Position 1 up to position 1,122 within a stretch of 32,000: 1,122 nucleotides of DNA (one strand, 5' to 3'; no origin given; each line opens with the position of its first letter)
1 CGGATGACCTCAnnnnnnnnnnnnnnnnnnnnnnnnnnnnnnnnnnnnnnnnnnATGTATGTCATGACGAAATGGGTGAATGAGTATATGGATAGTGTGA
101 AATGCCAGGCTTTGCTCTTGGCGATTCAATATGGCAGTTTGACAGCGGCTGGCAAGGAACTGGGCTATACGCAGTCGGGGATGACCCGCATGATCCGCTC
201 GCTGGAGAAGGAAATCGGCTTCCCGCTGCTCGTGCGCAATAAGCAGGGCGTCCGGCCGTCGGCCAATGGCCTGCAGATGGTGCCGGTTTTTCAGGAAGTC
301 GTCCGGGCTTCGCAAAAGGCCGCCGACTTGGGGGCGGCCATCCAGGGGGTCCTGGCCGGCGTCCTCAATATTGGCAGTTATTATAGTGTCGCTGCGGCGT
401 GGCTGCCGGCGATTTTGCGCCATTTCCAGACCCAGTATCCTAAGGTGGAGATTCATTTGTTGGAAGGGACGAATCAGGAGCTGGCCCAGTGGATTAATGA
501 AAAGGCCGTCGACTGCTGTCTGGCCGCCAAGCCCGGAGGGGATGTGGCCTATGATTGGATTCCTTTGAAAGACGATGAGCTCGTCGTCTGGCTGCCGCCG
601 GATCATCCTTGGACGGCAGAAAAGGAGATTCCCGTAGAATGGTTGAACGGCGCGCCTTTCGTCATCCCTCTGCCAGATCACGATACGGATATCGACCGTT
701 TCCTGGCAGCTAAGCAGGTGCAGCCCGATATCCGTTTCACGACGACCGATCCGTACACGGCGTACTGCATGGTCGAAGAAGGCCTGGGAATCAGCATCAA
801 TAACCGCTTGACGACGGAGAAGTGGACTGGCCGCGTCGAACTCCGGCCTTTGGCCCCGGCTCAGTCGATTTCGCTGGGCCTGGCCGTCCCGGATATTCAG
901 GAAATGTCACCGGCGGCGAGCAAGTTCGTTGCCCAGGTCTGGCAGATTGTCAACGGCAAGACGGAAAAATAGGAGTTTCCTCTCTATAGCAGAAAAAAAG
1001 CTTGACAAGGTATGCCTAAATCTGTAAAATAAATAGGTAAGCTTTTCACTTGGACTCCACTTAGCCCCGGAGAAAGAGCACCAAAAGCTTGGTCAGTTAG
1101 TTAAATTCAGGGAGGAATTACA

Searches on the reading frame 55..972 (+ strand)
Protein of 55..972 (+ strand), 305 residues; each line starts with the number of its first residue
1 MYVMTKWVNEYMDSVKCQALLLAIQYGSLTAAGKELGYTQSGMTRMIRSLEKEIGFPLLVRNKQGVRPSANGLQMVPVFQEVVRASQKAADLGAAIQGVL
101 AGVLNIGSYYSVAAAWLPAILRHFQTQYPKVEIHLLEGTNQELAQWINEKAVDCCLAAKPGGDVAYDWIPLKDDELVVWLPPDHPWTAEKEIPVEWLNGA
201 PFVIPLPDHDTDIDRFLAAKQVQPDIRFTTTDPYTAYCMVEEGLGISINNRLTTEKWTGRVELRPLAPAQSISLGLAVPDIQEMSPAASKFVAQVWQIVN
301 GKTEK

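Call 65: find_encoding_contigs(protein=window:55-972:+, flank=10000, max_places=1)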
Protein window:55-972:+ (305 aa): 23 contigs read that carry it; 1 place shown.
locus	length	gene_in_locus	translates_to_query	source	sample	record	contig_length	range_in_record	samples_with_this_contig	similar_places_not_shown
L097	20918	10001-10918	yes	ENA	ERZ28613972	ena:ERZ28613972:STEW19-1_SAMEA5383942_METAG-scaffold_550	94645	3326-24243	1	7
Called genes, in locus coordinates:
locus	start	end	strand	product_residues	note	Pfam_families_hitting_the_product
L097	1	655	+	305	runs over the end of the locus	PF07136:DUF1385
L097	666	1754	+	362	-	PF03462:PCRF, PF00472:RF-1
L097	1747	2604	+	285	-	PF17827:PrmC_N, PF05175:MTS, PF13847:Methyltransf_31, PF08242:Methyltransf_12 (weak), PF13649:Methyltransf_25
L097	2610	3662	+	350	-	PF01300:Sua5_yciO_yrdC, PF03481:Sua5_C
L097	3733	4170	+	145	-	PF02502:LacAB_rpiB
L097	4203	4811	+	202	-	PF14681:UPRTase, PF00156:Pribosyltran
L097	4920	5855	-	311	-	PF04204:HTS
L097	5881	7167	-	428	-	PF01053:Cys_Met_Meta_PP, PF00155:Aminotran_1_2 (weak), PF01041:DegT_DnrJ_EryC1, PF00266:Aminotran_5 (weak)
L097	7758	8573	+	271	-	PF18019:Cas3_HD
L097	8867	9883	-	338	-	PF01212:Beta_elim_lyase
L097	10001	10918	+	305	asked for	PF00126:HTH_1, PF03466:LysR_substrate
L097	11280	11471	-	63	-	-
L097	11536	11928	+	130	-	PF00380:Ribosomal_S9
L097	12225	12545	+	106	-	PF00543:P-II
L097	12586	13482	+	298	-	PF02653:BPD_transp_2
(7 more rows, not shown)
